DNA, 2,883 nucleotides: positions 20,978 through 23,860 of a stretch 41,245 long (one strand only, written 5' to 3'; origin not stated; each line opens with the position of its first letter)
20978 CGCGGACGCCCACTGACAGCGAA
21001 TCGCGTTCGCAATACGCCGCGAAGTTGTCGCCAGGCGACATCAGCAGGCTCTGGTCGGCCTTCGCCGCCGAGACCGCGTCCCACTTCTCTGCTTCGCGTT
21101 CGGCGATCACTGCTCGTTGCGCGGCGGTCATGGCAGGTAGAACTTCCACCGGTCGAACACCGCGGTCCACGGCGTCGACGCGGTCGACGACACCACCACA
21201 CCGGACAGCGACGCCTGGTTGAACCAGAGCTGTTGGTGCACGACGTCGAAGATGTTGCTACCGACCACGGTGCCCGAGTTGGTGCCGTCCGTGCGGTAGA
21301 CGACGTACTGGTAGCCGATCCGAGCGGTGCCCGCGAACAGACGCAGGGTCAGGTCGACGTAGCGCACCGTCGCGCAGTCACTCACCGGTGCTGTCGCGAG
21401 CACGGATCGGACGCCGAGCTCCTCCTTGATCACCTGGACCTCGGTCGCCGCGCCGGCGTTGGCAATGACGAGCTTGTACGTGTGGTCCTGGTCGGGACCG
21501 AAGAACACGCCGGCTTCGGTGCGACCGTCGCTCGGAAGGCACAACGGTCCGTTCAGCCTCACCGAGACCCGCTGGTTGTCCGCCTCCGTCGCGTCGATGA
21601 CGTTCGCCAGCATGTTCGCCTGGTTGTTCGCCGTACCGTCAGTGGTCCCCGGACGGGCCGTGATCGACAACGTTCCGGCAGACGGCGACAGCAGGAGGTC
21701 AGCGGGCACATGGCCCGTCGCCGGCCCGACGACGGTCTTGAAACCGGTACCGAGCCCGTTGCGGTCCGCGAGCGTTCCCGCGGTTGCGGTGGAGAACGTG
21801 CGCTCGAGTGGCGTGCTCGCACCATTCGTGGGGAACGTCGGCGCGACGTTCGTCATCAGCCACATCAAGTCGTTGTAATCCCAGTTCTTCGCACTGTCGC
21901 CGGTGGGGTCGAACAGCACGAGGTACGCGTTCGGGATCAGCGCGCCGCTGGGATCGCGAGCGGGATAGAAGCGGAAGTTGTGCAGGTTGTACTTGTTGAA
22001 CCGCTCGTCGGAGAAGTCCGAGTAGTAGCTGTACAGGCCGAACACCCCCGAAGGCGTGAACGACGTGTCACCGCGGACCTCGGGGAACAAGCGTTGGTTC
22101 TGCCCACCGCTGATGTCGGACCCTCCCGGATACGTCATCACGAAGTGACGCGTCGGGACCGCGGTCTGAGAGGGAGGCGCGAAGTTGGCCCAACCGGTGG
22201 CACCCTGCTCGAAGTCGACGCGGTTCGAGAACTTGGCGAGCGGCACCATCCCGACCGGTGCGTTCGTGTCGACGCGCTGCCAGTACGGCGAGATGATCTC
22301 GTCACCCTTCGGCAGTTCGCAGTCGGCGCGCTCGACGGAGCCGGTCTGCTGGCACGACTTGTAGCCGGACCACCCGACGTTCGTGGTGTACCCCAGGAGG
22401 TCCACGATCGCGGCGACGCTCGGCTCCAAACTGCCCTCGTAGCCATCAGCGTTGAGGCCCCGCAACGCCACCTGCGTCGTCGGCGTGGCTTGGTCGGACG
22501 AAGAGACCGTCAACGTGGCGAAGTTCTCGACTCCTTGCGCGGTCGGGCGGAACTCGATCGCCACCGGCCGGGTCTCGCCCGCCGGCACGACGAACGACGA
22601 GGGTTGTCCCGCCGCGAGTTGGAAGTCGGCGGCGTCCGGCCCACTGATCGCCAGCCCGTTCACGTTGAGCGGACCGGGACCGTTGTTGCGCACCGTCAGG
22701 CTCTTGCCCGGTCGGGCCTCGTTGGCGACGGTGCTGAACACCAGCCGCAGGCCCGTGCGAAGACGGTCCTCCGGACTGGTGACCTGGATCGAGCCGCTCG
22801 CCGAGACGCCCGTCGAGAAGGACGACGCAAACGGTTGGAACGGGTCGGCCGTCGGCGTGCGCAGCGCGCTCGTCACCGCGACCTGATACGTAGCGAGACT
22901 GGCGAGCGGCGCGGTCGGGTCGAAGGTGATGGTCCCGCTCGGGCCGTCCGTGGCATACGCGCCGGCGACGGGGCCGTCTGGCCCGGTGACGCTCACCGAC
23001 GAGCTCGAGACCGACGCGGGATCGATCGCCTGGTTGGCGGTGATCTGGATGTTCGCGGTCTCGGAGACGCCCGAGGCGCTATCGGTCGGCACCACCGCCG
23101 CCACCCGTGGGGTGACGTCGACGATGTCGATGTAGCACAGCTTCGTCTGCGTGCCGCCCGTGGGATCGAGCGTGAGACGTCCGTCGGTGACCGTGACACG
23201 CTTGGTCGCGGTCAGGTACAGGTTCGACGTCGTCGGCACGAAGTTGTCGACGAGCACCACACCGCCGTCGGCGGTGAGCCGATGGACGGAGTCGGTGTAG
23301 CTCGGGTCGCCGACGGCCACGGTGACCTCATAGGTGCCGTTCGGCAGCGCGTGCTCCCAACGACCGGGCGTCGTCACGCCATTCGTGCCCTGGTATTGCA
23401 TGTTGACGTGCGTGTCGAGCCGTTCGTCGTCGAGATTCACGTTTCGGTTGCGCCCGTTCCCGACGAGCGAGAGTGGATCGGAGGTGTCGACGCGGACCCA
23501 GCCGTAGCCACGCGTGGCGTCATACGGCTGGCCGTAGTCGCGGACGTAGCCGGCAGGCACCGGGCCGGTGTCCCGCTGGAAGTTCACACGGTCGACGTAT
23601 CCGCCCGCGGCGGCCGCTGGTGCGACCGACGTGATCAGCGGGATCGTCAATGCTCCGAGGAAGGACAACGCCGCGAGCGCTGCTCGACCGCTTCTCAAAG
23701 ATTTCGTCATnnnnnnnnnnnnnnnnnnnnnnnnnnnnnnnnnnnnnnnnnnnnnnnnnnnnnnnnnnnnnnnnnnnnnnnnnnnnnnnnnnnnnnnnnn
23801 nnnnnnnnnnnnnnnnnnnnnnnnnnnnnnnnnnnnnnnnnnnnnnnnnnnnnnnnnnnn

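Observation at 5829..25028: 19.2-kb, 17-gene, nearly gap-free Wzx/Wzy-type glycan operon with an atypical tailoring set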

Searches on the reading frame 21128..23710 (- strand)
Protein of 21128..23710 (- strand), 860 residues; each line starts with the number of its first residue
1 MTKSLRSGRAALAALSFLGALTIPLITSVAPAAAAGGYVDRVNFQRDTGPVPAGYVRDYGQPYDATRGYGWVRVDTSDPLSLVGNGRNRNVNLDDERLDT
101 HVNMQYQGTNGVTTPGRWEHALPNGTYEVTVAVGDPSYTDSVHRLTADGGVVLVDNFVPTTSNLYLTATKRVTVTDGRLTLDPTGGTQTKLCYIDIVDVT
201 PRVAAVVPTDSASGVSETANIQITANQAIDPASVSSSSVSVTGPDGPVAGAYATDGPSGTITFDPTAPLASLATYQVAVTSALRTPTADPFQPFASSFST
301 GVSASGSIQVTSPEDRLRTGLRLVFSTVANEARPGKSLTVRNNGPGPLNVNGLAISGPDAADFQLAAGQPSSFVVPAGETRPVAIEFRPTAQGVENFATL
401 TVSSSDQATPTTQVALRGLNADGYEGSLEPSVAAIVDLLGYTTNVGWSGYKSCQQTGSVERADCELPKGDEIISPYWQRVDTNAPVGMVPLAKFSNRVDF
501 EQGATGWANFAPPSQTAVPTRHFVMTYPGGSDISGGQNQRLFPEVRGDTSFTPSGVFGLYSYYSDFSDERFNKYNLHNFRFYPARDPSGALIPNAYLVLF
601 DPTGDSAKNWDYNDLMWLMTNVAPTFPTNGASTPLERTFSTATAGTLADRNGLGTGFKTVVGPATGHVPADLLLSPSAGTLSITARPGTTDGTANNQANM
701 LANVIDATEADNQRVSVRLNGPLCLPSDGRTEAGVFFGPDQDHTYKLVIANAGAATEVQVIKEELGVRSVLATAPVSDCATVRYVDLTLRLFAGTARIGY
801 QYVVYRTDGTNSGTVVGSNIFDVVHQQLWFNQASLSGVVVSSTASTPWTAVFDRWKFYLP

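Call 6: search_protein_families(library=pfam, proteins=[window:21128-23710:-], max_evalue=0.01)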
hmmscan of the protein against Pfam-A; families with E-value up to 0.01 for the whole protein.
window:21128-23710:- (860 aa): 3 families
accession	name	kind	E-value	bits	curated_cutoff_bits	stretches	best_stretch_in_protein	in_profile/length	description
PF13205.12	Big_5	-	5.6e-11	43.5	23.6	1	199-300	3-105/105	Bacterial Ig-like domain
PF22073.2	Cep192_D4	-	6e-05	23.6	35.5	1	322-418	10-109/112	Cep192 domain 4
PF22544.2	HYDIN_VesB_CFA65-like_Ig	-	0.0086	16.7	25.5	0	325-418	12-99/100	HYDIN/CFA65/VesB-like, Ig-like domain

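Call 15: search_protein_families(library=ncbifam, proteins=[window:21128-23710:-], max_evalue=0.01)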
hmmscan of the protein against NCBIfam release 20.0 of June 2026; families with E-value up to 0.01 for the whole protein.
window:21128-23710:- (860 aa): 1 family
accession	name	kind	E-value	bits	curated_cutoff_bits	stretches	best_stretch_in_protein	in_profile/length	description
NF012200.0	choice_anch_D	domain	3.4e-10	40.4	45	1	323-408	24-107/108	choice-of-anchor D domain-containing protein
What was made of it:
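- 21128..23710 (-): g15, an 860-aa secreted all-beta protein that is a conserved backbone member. Its domains, in order:
- signal peptide;
- beta-sandwich module (about residues 38-198), shared with the GHL15 protein;
- Big_5 Ig domain;
- choice-of-anchor-D Ig domain;
- a beta domain with no Pfam model and with invariant acidic, His and Arg residues;
- a ConA-like sandwich. Big_5 5.6e-11 (call 6). choice_anch_D 3.4e-10 (call 15).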

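Call 17: find_encoding_contigs(protein=window:21128-23710:-, flank=10000, max_places=6)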
Protein window:21128-23710:- (860 aa): no gene with exactly this product is on record in the collection.

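Call 18: find_related_loci(query=window:21128-23710:-, collection=genome_contigs, flank=10000)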
Query window:21128-23710:- (860 aa) in genome_contigs; peptide patterns used: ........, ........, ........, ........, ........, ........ (x = any residue, [..] = any of these).
43 stretches matched a pattern, but none encodes a relative of the query by tblastn (E <= 1e-3).
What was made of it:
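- Tried and rejected: An exact-sequence look-up of g15 and a single-protein genome scan both found nothing (calls 17, 18).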

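Call 21: search_solved_structures(query=window:21128-23710:-, max_evalue=1)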
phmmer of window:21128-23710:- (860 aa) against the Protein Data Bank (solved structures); distinct sequences matched with E-value up to 1: 0.

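Call 26: find_homologous_proteins(query=window:21128-23710:-, max_evalue=0.00001)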
Query window:21128-23710:- (860 aa): 287 proteins with E <= 0.00001 among 8000 candidates; the best 120 are listed.
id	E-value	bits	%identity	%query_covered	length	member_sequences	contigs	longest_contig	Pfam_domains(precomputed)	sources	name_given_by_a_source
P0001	0.0e+0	1138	57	65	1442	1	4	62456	PF13205.13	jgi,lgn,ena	-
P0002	0.0e+0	1093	55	64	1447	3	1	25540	PF13205.13,PF22544.3,PF07995.18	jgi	jgi:glucose/arabinose dehydrogenase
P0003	2.8e-216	739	37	95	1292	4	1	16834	PF15780.12,PF13205.13,PF21254.4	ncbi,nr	ncbi:MAG: Ig-like domain-containing protein [Acidimicrobiia bacterium]|nr:Ig-like domain-containing 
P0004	6.4e-215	734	37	95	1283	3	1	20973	PF13205.13,PF22544.3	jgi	jgi:hypothetical protein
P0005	1.7e-198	680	39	64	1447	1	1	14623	PF22073.3,PF13205.13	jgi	jgi:glucose/arabinose dehydrogenase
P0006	2.9e-169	583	41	64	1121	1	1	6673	PF24996.1,PF07646.22,PF13964.13,PF24681.2,PF13415.13,PF24981.2,PF01344.32,PF25210.2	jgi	jgi:N-acetylneuraminic acid mutarotase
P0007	1.9e-152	527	40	64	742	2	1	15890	-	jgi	jgi:hypothetical protein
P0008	2.9e-142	494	42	37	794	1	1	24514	PF22073.3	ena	-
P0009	4.2e-142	493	37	64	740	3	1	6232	-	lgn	-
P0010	3.3e-139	484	39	50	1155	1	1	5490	PF13205.13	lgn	-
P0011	2.1e-137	478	37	82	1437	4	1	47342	PF13205.13,PF17957.8,PF23500.2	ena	-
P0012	5.5e-129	450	37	95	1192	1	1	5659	PF22073.3,PF24996.1,PF07646.22,PF13964.13,PF24681.2,PF13415.13,PF24981.2,PF01344.32,PF25210.2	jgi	jgi:N-acetylneuraminic acid mutarotase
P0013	7.7e-128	446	38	62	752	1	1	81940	PF15780.12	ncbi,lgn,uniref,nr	ncbi:hypothetical protein CLV35_0200 [Motilibacter peucedani]|uniref:Choice-of-anchor D domain-conta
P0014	8.0e-127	443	48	31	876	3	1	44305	PF13205.13,PF21254.4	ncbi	-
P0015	3.1e-121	424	31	63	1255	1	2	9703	-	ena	-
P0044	9.3e-84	300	34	95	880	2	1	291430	-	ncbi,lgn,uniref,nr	ncbi:hypothetical protein CLV37_109172 [Kineococcus rhizosphaerae]|uniref:Ig-like domain-containing 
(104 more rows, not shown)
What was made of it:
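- g15 homologues carry enzyme-like partner domains such as GSDH and Kelch propellers (call 26).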

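Call 27: find_encoding_contigs(protein=P0001, flank=10000, max_places=3)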
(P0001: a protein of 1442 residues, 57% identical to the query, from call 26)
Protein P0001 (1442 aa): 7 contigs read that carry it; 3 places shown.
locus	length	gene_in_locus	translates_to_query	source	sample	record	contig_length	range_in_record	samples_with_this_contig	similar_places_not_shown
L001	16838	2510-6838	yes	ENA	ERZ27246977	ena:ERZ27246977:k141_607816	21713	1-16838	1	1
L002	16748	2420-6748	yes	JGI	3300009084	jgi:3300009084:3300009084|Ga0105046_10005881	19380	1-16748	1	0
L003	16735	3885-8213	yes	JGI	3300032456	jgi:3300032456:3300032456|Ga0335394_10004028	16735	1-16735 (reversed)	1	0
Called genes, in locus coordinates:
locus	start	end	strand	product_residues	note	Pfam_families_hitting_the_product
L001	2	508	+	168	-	?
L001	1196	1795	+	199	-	-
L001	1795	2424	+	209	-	PF02397:Bac_transf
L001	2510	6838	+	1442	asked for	PF13205:Big_5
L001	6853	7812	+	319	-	PF01073:3Beta_HSD, PF01370:Epimerase, PF04321:RmlD_sub_bind (weak), PF07993:NAD_binding_4 (faint), PF13460:NAD_binding_10 (weak), PF16363:GDP_Man_Dehyd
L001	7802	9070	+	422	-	PF13439:Glyco_transf_4, PF20706:GT4-conflict, PF00534:Glycos_transf_1, PF13524:Glyco_trans_1_2 (weak), PF13692:Glyco_trans_1_4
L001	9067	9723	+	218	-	-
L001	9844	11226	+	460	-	PF04932:Wzy_C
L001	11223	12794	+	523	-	PF01943:Polysacc_synt, PF13440:Polysacc_synt_3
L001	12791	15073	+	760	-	PF13439:Glyco_transf_4, PF13579:Glyco_trans_4_4, PF00534:Glycos_transf_1, PF13692:Glyco_trans_1_4, PF13439:Glyco_transf_4, PF13579:Glyco_trans_4_4, PF00534:Glycos_transf_1, PF13692:Glyco_trans_1_4, +4 more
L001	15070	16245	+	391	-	PF00535:Glycos_transf_2, PF13641:Glyco_tranf_2_3, PF13632:Glyco_trans_2_3 (weak)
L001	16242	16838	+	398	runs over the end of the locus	PF00534:Glycos_transf_1, PF13692:Glyco_trans_1_4, PF13524:Glyco_trans_1_2 (weak), PF20706:GT4-conflict (weak)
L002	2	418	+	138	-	?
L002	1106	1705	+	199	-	-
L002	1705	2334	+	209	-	PF02397:Bac_transf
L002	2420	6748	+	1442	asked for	PF13205:Big_5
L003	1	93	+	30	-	?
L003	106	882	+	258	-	-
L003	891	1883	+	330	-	PF00483:NTP_transferase, PF12804:NTP_transf_3, PF00132:Hexapep (faint), PF25084:LbH_EIF2B, PF24894:Hexapep_GlmU, PF25087:GMPPB_C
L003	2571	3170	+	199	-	-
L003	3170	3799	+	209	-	PF02397:Bac_transf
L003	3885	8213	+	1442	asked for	PF13205:Big_5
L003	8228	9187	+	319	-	PF01073:3Beta_HSD, PF01370:Epimerase, PF04321:RmlD_sub_bind (weak), PF07993:NAD_binding_4 (faint), PF13460:NAD_binding_10 (weak), PF16363:GDP_Man_Dehyd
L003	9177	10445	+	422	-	PF13439:Glyco_transf_4, PF20706:GT4-conflict, PF00534:Glycos_transf_1, PF13524:Glyco_trans_1_2 (weak), PF13692:Glyco_trans_1_4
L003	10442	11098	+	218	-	-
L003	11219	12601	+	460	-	PF04932:Wzy_C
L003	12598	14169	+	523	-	PF01943:Polysacc_synt, PF13440:Polysacc_synt_3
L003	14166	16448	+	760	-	PF13439:Glyco_transf_4, PF13579:Glyco_trans_4_4, PF00534:Glycos_transf_1, PF13692:Glyco_trans_1_4, PF13439:Glyco_transf_4, PF13579:Glyco_trans_4_4, PF00534:Glycos_transf_1, PF13692:Glyco_trans_1_4, +4 more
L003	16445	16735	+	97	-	?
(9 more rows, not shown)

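Call 28: find_encoding_contigs(protein=P0044, flank=10000, max_places=2)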
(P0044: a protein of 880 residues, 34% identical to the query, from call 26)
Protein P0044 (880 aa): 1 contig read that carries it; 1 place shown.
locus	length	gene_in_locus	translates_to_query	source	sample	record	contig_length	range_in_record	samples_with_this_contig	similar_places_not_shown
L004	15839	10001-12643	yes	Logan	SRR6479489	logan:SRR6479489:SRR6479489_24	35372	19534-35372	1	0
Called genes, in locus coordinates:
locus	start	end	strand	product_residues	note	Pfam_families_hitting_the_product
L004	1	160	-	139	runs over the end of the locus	-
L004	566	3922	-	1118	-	PF21254:AGA-YXIM_GBD (faint), PF13205:Big_5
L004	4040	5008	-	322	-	-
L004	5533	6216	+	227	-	-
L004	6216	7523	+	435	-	PF04932:Wzy_C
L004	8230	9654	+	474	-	PF02156:Glyco_hydro_26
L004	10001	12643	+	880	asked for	-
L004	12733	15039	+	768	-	PF00534:Glycos_transf_1, PF13692:Glyco_trans_1_4, PF13524:Glyco_trans_1_2, PF04230:PS_pyruv_trans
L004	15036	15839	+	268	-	?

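Call 42: predict_structure(alignment_id=A1)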
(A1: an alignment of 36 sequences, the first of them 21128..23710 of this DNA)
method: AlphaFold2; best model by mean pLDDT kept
length: 860 residues; sequences in the alignment: 36
mean_pLDDT: 88.6   pTM: 0.66
mean pLDDT of the five models: 88.6, 88.4, 87.5, 87.2, 85.0
residues with pLDDT >= 90: 597; 70-90: 185; 50-70: 36; < 50: 42
segments of 3 or more residues with pLDDT < 50: 1-35, 454-460
pLDDT, mean of each block of 10 residues (from residue 1): 30 32 30 56 93 94 96 97 92 82 94 97 93 86 94 96 93 95 97 94 92 89 94 96 95 92 96 93 94 93 73 95 95 93 93 97 97 96 96 92 94 97 89 96 87 46 79 94 97 92 94 90 94 85 96 97 87 87 96 97 74 95 82 89 95 95 73 97 87 70 91 95 89 94 93 88 90 93 97 91 96 84 87 93 91 94
secondary structure, 60 per line:
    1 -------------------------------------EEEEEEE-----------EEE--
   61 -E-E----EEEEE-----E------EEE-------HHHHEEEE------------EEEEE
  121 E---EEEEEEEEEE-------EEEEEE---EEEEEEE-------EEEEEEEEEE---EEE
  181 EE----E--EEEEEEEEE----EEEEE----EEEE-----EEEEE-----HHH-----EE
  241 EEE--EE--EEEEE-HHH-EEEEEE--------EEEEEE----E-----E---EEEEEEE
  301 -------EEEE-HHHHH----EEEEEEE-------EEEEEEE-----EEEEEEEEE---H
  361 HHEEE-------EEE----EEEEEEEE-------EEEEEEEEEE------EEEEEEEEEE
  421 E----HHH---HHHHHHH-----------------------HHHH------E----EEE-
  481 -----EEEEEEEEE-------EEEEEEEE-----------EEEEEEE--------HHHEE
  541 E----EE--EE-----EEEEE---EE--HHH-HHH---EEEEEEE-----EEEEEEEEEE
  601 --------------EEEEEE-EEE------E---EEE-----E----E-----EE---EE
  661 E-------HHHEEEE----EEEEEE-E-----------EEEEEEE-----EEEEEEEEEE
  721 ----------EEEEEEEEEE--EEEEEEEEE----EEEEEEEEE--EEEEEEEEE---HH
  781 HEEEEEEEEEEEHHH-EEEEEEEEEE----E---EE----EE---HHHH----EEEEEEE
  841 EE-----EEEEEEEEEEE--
elements in order (helices of 4 or more, strands of 3 or more residues): E38-44 E56-58 E69-73 E86-88 H96-99 E100-103 E116-121 E125-134 E142-147 E151-157 E165-174 E178-182 E190-198 E203-207 E212-215 E221-225 E239-243 E250-254 E260-265 E274-279 E294-300 E308-311 H313-317 E322-328 E336-342 E348-356 E363-365 E373-375 E380-387 E395-404 E411-421 H432-438 H462-465 E477-479 E486-494 E502-509 E521-527 E539-541 E557-561 E579-585 E591-600 E615-620 E622-624 E635-637 E659-661 E672-675 E680-685 E699-705 E711-720 E731-740 E743-751 E756-764 E767-775 E782-792 E797-806 H826-829 E834-842 E848-858

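Call 46: fold_search(model_id=the predicted structure, library=pdb)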
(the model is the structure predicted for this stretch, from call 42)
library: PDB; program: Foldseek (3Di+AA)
matches with E <= 10: 1847; with E <= 0.001: 316
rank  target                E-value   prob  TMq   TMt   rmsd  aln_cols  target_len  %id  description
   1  9ijj_C                3.3e-10  1.00  0.13  0.11  49.9       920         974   10  In situ structure of the central apparatus in mouse sperm axoneme. (released 2025-06-04)
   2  9ijj_4G               6.4e-10  1.00  0.13  0.04  45.5       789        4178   11  In situ structure of the central apparatus in mouse sperm axoneme. (released 2025-06-04)
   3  7sqc_O0               1.3e-09  1.00  0.14  0.11  45.1       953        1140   11  Ciliary C1 central pair apparatus isolated from Chlamydomonas reinhardtii (released 2022-04-13)
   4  7som_D                2.2e-09  1.00  0.14  0.09  37.4       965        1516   11  Ciliary C2 central pair apparatus isolated from Chlamydomonas reinhardtii (released 2022-04-13)
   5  7k1r_A                4.6e-09  1.00  0.21  0.32  21.5       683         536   10  X-ray Structure of an Enterobacter GH43 Beta-Xylosidase: EcXyl43 F507A mutant (released 2021-11-10)
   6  9ijj_4I               5.3e-09  1.00  0.13  0.04  43.0       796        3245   10  In situ structure of the central apparatus in mouse sperm axoneme. (released 2025-06-04)
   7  9ijj_4H               8.0e-09  1.00  0.13  0.04  45.5       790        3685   12  In situ structure of the central apparatus in mouse sperm axoneme. (released 2025-06-04)
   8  5z5d                  8.5e-09  1.00  0.20  0.31  21.5       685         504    9  Crystal structure of a thermostable glycoside hydrolase family 43 {beta}-1,4-xylosidase from Geobacillus thermoleovorans (released 2018-04-25)
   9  5joz_B                1.2e-08  1.00  0.20  0.31  18.8       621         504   11  Bacteroides ovatus Xyloglucan PUL GH43B (released 2016-08-10)
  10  7k1r_C                1.4e-08  1.00  0.23  0.34  21.4       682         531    9  X-ray Structure of an Enterobacter GH43 Beta-Xylosidase: EcXyl43 F507A mutant (released 2021-11-10)
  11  5joz_A                1.6e-08  1.00  0.19  0.30  18.4       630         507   10  Bacteroides ovatus Xyloglucan PUL GH43B (released 2016-08-10)
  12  9ijj_h                1.7e-08  0.99  0.13  0.08  39.5      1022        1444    8  In situ structure of the central apparatus in mouse sperm axoneme. (released 2025-06-04)
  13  7k1r_D                2.3e-08  1.00  0.22  0.33  25.3       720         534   10  X-ray Structure of an Enterobacter GH43 Beta-Xylosidase: EcXyl43 F507A mutant (released 2021-11-10)
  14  9ijj_4J               3.6e-08  1.00  0.12  0.14  26.3       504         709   14  In situ structure of the central apparatus in mouse sperm axoneme. (released 2025-06-04)
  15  4zfq                  4.9e-08  1.00  0.10  0.24  12.0       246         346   15  Structure of M. tuberculosis (3,3) L,D-Transpeptidase, LdtMt5. (Meropenen-adduct form) (released 2015-09-02)
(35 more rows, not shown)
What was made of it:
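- g15's Ig-like domains resemble those of the S-layer protein SbsC (call 46).
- Tried and rejected: The full-length g15 fold search was swamped by Ig-repeat proteins such as ciliary HYDIN-like chains and S-layer proteins (call 46).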

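Call 54: search_protein_families(library=pfam, proteins=[L001:1196-1795:+], max_evalue=10)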
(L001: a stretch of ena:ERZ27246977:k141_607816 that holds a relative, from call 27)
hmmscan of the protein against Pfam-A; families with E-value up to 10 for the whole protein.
L001:1196-1795:+ (199 aa): 0 families
